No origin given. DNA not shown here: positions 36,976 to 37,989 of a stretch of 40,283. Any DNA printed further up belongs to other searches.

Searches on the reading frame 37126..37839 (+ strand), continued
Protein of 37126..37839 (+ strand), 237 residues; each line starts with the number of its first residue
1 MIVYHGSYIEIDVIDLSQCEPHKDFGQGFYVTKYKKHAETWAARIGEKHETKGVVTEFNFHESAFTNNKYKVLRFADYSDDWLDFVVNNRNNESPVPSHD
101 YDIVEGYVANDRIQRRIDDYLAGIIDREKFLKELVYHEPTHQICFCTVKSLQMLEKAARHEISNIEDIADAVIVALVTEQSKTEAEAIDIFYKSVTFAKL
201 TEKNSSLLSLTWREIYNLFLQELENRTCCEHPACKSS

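Call 40: search_protein_families(library=pfam, alignment_id=A3, max_evalue=0.00001)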
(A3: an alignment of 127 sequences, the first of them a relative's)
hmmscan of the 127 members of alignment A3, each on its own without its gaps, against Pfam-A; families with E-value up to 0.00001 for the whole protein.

A. member 1, L001:6121-6489:+ (123 aa): 0 families

B. families by the number of members that match (of 127 scanned): 161 families (the first 25 are shown)
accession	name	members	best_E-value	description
PF13173.12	AAA_14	5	1.1e-34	AAA domain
PF10127.15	RlaP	3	4.3e-72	RNA repair pathway DNA polymerase beta family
PF13635.12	DUF4143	3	1.1e-42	Domain of unknown function (DUF4143)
PF09603.15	Fib_succ_major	3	1.9e-13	Fibrobacter succinogenes major domain (Fib_succ_major)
PF00106.31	adh_short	2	1e-57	short chain dehydrogenase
PF01370.27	Epimerase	2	2.6e-38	NAD dependent epimerase/dehydratase family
PF07992.20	Pyr_redox_2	2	1.3e-37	Pyridine nucleotide-disulphide oxidoreductase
PF00593.30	TonB_dep_Rec_b-barrel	2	4.6e-30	TonB dependent receptor-like, beta-barrel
PF01934.22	HepT-like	2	6.2e-25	Ribonuclease HepT-like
PF01208.23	URO-D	2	3.8e-22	Uroporphyrinogen decarboxylase (URO-D)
PF12833.13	HTH_18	2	9.6e-22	Helix-turn-helix domain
PF13715.12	CarbopepD_reg_2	2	3.2e-20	CarboxypepD_reg-like domain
PF16363.11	GDP_Man_Dehyd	2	7e-17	GDP-mannose 4,6 dehydratase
PF13620.12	CarboxypepD_reg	2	2.6e-12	Carboxypeptidase regulatory-like domain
PF18765.7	Polbeta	2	2.7e-12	Polymerase beta, Nucleotidyltransferase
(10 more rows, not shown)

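Call 41: search_protein_families(library=pfam, alignment_id=A4, max_evalue=0.00001)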
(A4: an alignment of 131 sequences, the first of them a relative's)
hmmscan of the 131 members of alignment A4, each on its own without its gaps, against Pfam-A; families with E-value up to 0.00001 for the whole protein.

A. member 1, L001:8716-8988:+ (91 aa): 0 families

B. families by the number of members that match (of 131 scanned): 188 families (the first 25 are shown)
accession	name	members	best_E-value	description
PF18962.6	Por_Secre_tail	6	1.6e-13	Secretion system C-terminal sorting domain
PF00072.30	Response_reg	3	1.1e-26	Response regulator receiver domain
PF09603.15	Fib_succ_major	3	7e-19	Fibrobacter succinogenes major domain (Fib_succ_major)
PF00270.35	DEAD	2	2.5e-49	DEAD/DEAH box helicase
PF00515.34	TPR_1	2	4.5e-45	Tetratricopeptide repeat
PF07719.23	TPR_2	2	4.2e-39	Tetratricopeptide repeat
PF13432.12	TPR_16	2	1.4e-32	Tetratricopeptide repeat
PF13371.12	TPR_9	2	7.6e-32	Tetratricopeptide repeat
PF00271.37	Helicase_C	2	8.9e-32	Helicase conserved C-terminal domain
PF13431.12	TPR_17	2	9.9e-31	Tetratricopeptide repeat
PF13414.12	TPR_11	2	4.3e-30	TPR repeat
PF01694.28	Rhomboid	2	8e-24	Rhomboid domain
PF06580.19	His_kinase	2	1e-23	Histidine kinase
PF02518.31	HATPase_c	2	6.1e-23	Histidine kinase-, DNA gyrase B-, and HSP90-like ATPase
PF00128.31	Alpha-amylase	2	5.4e-21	Alpha amylase, catalytic domain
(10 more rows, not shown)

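Call 44: find_encoding_contigs(protein=P0003, flank=8000, max_places=2)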
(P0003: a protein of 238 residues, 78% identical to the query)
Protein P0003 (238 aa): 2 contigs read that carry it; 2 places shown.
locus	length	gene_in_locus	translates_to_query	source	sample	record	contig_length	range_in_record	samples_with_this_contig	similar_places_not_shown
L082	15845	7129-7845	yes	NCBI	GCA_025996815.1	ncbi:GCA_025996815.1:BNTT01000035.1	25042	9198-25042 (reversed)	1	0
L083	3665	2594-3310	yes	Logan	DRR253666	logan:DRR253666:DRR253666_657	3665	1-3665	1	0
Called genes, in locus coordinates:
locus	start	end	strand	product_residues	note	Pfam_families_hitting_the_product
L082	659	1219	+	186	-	PF18819:MuF_C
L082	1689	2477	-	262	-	-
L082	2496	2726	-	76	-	-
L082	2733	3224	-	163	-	-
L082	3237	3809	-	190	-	-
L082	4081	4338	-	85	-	-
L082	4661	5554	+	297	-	PF00884:Sulfatase, PF01663:Phosphodiest, PF01676:Metalloenzyme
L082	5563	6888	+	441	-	PF06439:3keto-disac_hyd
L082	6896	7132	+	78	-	PF12668:DUF3791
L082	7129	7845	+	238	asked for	PF13151:DUF3990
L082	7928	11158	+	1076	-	PF13620:CarboxypepD_reg, PF13715:CarbopepD_reg_2, PF07715:Plug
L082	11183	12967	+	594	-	PF14322:SusD-like_3, PF07980:SusD_RagB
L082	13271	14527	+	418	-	PF01408:GFO_IDH_MocA, PF19051:GFO_IDH_MocA_C2, PF22725:GFO_IDH_MocA_C3 (weak)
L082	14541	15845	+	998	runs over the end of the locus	PF13646:HEAT_2 (weak), PF06439:3keto-disac_hyd, PF20407:DUF1583_N (faint), PF06439:3keto-disac_hyd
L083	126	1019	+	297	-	PF00884:Sulfatase, PF01663:Phosphodiest, PF01676:Metalloenzyme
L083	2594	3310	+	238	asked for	PF13151:DUF3990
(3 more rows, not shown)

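Call 45: find_encoding_contigs(protein=P0006, flank=8000, max_places=2)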
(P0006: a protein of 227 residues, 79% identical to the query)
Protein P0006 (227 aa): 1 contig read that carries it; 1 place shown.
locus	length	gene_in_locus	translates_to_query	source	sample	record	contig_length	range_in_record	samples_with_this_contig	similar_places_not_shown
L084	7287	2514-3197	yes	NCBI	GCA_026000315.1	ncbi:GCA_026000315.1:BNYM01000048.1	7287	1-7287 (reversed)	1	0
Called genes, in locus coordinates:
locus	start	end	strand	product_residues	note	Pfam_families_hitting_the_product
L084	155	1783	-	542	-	PF14322:SusD-like_3, PF07980:SusD_RagB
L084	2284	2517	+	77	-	PF12668:DUF3791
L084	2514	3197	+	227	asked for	PF13151:DUF3990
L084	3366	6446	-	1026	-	PF13620:CarboxypepD_reg, PF13715:CarbopepD_reg_2, PF07715:Plug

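Call 54: find_related_loci(query=A1, collection=viral_contigs, flank=6000)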
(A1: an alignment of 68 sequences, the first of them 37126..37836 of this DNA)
Query A1 (237 aa) in viral_contigs; peptide patterns used: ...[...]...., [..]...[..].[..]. (x = any residue, [..] = any of these).
38 stretches matched a pattern; 26 encode a relative of the query (tblastn E <= 1e-3); 26 distinct loci.
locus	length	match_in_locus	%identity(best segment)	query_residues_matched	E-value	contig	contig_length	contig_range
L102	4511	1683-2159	37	3-164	4e-29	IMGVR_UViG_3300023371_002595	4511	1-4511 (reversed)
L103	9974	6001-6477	37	3-164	4e-29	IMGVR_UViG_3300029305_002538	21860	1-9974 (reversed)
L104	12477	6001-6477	37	3-164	4e-29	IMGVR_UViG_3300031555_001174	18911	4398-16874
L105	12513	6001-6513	31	1-155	4e-19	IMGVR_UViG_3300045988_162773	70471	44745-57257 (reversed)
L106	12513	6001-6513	31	1-155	4e-19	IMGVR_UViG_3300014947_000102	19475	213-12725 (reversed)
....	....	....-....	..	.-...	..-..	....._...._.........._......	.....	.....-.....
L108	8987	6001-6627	29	3-207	4e-19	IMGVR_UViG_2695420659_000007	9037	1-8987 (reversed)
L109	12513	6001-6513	31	1-155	4e-19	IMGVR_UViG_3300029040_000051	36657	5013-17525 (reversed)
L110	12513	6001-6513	31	1-155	8e-19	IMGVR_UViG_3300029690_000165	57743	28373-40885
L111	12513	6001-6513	31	1-155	2e-18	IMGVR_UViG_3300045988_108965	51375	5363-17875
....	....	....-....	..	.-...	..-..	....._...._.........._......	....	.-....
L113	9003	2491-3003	31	1-155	2e-18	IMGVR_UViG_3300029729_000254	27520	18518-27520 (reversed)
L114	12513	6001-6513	31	1-155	2e-18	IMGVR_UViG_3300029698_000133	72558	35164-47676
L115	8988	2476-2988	31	1-155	2e-18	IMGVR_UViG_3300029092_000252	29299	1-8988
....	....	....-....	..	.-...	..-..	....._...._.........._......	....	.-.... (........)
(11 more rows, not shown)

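Call 66: search_protein_families(library=padloc, alignment_id=A3, max_evalue=1e-10)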
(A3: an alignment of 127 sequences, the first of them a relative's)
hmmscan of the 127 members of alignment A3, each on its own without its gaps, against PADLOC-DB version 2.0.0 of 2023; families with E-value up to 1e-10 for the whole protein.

A. member 1, L001:6121-6489:+ (123 aa): 0 families

B. families by the number of members that match (of 127 scanned): 96 families (the first 25 are shown)
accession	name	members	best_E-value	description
PDLC04788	PDC-S01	5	5.2e-176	-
PDLC04786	PDC-S01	5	3.2e-100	-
PDLC04789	PDC-S01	4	9.1e-156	-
PDLC04787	PDC-S01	4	9.9e-147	-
PDLC04790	PDC-S01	4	2.1e-64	-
PDLC04791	PDC-S01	3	4.3e-36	-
PDLC04792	PDC-S01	2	1.4e-65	-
PDLC02693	Orf5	1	3.6e-135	Orf5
PDLC04475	PDC-M16A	1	1.6e-109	-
PDLC03506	REase_II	1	1.5e-108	Type II restriction enzyme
PDLC04476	PDC-M16A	1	7.4e-108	-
PDLC04472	PDC-M16A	1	3.1e-107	-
PDLC01995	RtcR_PspF2--CARF_AAA_HTH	1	1.1e-103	-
PDLC02702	Orf5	1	4e-86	Orf5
PDLC03371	MTase_II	1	5.2e-68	Type II methyltransferase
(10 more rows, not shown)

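Call 67: search_protein_families(library=padloc, alignment_id=A4, max_evalue=1e-10)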
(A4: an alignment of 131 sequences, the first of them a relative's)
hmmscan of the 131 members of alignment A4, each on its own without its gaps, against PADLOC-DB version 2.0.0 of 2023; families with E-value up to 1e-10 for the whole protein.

A. member 1, L001:8716-8988:+ (91 aa): 0 families

B. families by the number of members that match (of 131 scanned): 169 families (the first 25 are shown)
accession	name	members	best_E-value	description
PDLC01097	C3a214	2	3.5e-128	GlgB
PDLC04135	mad3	2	1.1e-51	mads_3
PDLC02861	DpdF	2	3.4e-25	DpdF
PDLC02503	BrxHI|BrxHII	2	1.1e-23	BrxHI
PDLC03928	PsyrT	2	5.7e-22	-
PDLC03960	SngC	2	6.3e-22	-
PDLC02864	DpdF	2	3.2e-21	DpdF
PDLC02980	AriA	2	1.9e-19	-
PDLC04164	AriA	2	2.5e-19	-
PDLC02870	DpdF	2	2e-18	DpdF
PDLC04140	mad8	2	3.1e-18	mads_8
PDLC02707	PbeA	2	2.8e-15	PbeA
PDLC02623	DrmD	2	6.6e-15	DrmD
PDLC02855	DpdF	2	1.3e-14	DpdF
PDLC02501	BrxHI|BrxHII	2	2.9e-12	BrxHI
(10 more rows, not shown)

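Call 68: find_encoding_contigs(protein=P0002, flank=3000, max_places=2)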
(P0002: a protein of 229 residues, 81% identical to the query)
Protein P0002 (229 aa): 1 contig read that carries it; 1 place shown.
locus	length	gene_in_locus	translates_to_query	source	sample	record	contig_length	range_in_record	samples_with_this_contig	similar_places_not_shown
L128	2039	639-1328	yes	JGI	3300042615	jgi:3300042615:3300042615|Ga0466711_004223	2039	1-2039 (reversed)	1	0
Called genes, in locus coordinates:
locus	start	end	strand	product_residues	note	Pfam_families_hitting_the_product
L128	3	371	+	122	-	?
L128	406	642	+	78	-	PF12668:DUF3791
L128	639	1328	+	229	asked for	PF13151:DUF3990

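Call 69: find_encoding_contigs(protein=P0004, flank=3000, max_places=2)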
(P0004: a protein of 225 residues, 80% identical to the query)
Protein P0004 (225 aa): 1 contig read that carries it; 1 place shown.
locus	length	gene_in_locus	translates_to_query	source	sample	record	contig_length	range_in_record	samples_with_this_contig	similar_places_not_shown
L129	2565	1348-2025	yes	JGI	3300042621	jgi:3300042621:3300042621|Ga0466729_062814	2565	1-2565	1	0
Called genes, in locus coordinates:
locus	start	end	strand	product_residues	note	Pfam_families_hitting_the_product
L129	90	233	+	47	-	-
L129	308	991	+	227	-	-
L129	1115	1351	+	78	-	PF12668:DUF3791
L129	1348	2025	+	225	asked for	PF13151:DUF3990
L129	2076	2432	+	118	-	PF22600:MTPAP-like_central (weak), PF01909:NTP_transf_2, PF18765:Polbeta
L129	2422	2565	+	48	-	?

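Call 87: search_dna_similar(query=window:37126-37836:+, collection=plasmids, mode=protein, max_evalue=0.00001, max_rows=25)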
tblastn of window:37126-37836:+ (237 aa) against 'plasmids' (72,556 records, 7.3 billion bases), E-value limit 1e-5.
Records with a match: 85; places in all: 86; records where one place covers at least 80% of the query: 1.
Best place of each record, by identity: <60% 85.
By first word of the organism name: Bacteroides 42; Clostridium 16; Parabacteroides 8; Phocaeicola 8; Moraxella 5; Segatella 1; Clostridiaceae 1; Butyricimonas 1; Lactobacillus 1; Megamonas 1; and 1 more.
By predicted mobility (MOB-suite, as given by PLSDB): non-mobilizable 48; conjugative 28; mobilizable 9.
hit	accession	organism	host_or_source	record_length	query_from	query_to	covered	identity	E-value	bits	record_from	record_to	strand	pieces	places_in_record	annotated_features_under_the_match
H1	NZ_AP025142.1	Clostridium botulinum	Homo sapiens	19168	1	224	95%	29.0%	3e-17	87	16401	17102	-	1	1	DUF3990 domain-containing protein | hypothetical protein | DUF3791 domain-containing protein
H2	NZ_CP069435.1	Moraxella osloensis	-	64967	1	154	65%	37.2%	4e-17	87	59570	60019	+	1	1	DUF3990 domain-containing protein | type I restriction-modification system subunit M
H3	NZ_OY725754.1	Parabacteroides distasonis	-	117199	1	159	67%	33.1%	2e-19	94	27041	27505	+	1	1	DUF3791 domain-containing protein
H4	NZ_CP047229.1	Moraxella osloensis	whole organism,activated sludge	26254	1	154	65%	34.0%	9e-16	83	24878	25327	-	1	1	DUF3990 domain-containing protein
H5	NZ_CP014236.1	Moraxella osloensis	Homo sapiens,pure culture,cerebrospinal ...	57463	1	154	65%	34.0%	1e-15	83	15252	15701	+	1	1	DUF3990 domain-containing protein | type I restriction-modification system subunit M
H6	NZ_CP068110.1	Moraxella osloensis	-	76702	1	154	65%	34.0%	1e-15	83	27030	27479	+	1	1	DUF3990 domain-containing protein | type I restriction-modification system subunit M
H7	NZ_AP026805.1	Clostridium tetani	soil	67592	1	155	65%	33.1%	1e-16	86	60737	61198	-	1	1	DUF3990 domain-containing protein | DUF3791 domain-containing protein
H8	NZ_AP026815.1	Clostridium tetani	soil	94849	1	155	65%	33.1%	1e-16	86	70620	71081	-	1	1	DUF3990 domain-containing protein | DUF3791 domain-containing protein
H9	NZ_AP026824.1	Clostridium tetani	Homo sapiens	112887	1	155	65%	33.1%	1e-16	86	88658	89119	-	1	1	DUF3990 domain-containing protein | DUF3791 domain-containing protein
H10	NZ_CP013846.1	Clostridium botulinum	Microbial isolate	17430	1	154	65%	33.3%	1e-16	86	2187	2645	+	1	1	DUF3990 domain-containing protein | DUF3791 domain-containing protein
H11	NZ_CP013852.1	Clostridium botulinum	Microbial isolate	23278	1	154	65%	33.3%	3e-16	84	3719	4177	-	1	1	DUF3990 domain-containing protein | DUF3791 domain-containing protein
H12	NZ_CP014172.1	Clostridium botulinum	Microbial isolate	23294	1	154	65%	33.3%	3e-16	84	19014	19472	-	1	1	DUF3990 domain-containing protein | DUF3791 domain-containing protein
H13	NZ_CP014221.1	Clostridium botulinum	Microbial isolate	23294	1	154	65%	33.3%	3e-16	84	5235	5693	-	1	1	DUF3990 domain-containing protein | DUF3791 domain-containing protein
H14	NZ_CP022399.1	Clostridium botulinum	soil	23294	1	154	65%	33.3%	3e-16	84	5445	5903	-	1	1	DUF3990 domain-containing protein | DUF3791 domain-containing protein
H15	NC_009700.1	Clostridium botulinum F str. Langeland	-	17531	1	154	65%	33.3%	6e-16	84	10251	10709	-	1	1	DUF3990 domain-containing protein | DUF3791 domain-containing protein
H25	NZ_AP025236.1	Phocaeicola vulgatus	Homo sapiens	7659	1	155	65%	31.4%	1e-17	89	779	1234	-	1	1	DUF3990 domain-containing protein | DUF3791 domain-containing protein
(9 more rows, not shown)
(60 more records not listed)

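Call 88: search_dna_similar(query=window:37126-37836:+, collection=phages, mode=protein, max_evalue=0.00001, max_rows=25)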
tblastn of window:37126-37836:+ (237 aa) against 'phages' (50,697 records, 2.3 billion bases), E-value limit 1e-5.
Records with a match: 6; places in all: 6; records where one place covers at least 80% of the query: 1.
Best place of each record, by identity: <60% 6.
By first word of the organism name: Bacteriophage 4; Geobacillus 2.
By host as written in the record: - 6.
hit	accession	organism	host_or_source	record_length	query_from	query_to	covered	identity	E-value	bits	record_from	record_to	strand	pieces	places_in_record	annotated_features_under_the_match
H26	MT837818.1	Bacteriophage sp.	human fecal samples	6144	1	211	89%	31.0%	2e-27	115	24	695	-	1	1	record has no annotation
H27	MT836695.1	Bacteriophage sp.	human fecal samples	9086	1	154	65%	36.4%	6e-20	94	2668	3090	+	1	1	record has no annotation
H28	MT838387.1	Bacteriophage sp.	human fecal samples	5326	1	155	65%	30.1%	2e-15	81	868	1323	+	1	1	record has no annotation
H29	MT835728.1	Bacteriophage sp.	human fecal samples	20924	1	155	65%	29.5%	3e-14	77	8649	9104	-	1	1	record has no annotation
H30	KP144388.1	Geobacillus virus E3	failed fermentation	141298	2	130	54%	28.1%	5e-6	52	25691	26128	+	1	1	hypothetical protein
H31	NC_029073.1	Geobacillus virus E3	failed fermentation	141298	2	130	54%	28.1%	5e-6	52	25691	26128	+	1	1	hypothetical protein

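Call 89: get_annotated_region(hit=H2, flank=6000)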
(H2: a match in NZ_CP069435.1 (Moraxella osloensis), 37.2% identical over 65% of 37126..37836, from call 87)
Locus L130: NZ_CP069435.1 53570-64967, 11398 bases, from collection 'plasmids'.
description: Moraxella osloensis strain FDAARGOS_1202 plasmid unnamed4, complete sequence
organism: Moraxella osloensis (NCBI taxid 34062)
taxonomy: Bacteria; Pseudomonadota; Gammaproteobacteria; Moraxellales; Moraxellaceae; Moraxella; Moraxella osloensis
host: -; source: -; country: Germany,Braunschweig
typing (MOB-suite, as given by PLSDB): mobilizable; replicon rep_cluster_263; relaxase MOBP
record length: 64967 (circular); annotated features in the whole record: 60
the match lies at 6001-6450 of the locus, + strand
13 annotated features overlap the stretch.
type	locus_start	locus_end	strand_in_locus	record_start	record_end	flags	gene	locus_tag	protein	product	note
CDS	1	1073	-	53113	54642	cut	-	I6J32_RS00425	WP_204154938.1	relaxase/mobilization nuclease domain-containing protein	-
CDS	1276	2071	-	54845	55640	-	-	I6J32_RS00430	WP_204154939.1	IS5 family transposase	-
CDS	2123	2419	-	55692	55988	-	mobC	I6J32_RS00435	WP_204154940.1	plasmid mobilization relaxosome protein MobC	-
CDS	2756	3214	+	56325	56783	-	-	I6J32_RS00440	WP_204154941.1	hypothetical protein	-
CDS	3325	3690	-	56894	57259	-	-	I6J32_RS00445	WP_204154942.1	hypothetical protein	-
CDS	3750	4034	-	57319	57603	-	-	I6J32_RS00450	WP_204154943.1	hypothetical protein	-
CDS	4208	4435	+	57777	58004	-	-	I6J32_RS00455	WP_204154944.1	helix-turn-helix transcriptional regulator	-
CDS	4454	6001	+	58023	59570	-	-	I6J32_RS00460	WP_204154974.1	type I restriction-modification system subunit M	GO:0006306 - DNA methylation [Evidence IEA]; GO:0009307 - DNA restriction-modification system [Evidence IEA]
CDS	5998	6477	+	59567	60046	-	-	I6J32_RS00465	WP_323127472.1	DUF3990 domain-containing protein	-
CDS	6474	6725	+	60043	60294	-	-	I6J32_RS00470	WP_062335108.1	hypothetical protein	-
CDS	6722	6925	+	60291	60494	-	-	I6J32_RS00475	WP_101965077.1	DUF3791 domain-containing protein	-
CDS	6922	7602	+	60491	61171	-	-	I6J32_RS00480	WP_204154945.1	restriction endonuclease subunit S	GO:0006304 - DNA modification [Evidence IEA]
CDS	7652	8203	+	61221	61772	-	-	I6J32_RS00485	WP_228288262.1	restriction endonuclease subunit S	GO:0006304 - DNA modification [Evidence IEA]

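Call 90: get_annotated_region(hit=H25, flank=4000)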
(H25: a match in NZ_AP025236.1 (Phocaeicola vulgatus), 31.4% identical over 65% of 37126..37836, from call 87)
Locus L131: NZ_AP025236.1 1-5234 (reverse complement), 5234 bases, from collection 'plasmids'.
description: Phocaeicola vulgatus strain MG01-07 plasmid pMG01-07_1, complete sequence
organism: Phocaeicola vulgatus (NCBI taxid 821)
taxonomy: Bacteria; Bacteroidota; Bacteroidia; Bacteroidales; Bacteroidaceae; Phocaeicola; Phocaeicola vulgatus
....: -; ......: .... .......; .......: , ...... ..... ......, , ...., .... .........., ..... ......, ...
typing (MOB-suite, as given by PLSDB): mobilizable; relaxase MOBB
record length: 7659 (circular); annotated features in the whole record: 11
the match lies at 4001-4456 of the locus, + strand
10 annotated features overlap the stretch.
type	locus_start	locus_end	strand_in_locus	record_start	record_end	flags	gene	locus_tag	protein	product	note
CDS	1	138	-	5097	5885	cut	-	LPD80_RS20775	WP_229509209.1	DUF5712 family protein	-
CDS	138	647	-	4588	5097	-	-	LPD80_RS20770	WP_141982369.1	BfmA/BtgA family mobilization protein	-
CDS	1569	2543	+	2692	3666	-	-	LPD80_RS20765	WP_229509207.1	replication initiation protein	GO:0006270 - DNA replication initiation [Evidence IEA]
CDS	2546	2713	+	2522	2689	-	-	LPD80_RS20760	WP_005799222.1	hypothetical protein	-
CDS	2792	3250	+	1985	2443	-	-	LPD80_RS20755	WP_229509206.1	hypothetical protein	-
CDS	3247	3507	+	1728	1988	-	-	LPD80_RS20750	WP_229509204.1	hypothetical protein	-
CDS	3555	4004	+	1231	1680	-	-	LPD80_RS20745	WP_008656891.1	DUF3791 domain-containing protein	-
CDS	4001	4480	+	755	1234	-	-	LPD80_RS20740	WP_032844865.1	DUF3990 domain-containing protein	-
CDS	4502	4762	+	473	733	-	-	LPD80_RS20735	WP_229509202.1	hypothetical protein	-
CDS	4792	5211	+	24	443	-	-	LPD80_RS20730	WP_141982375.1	hypothetical protein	-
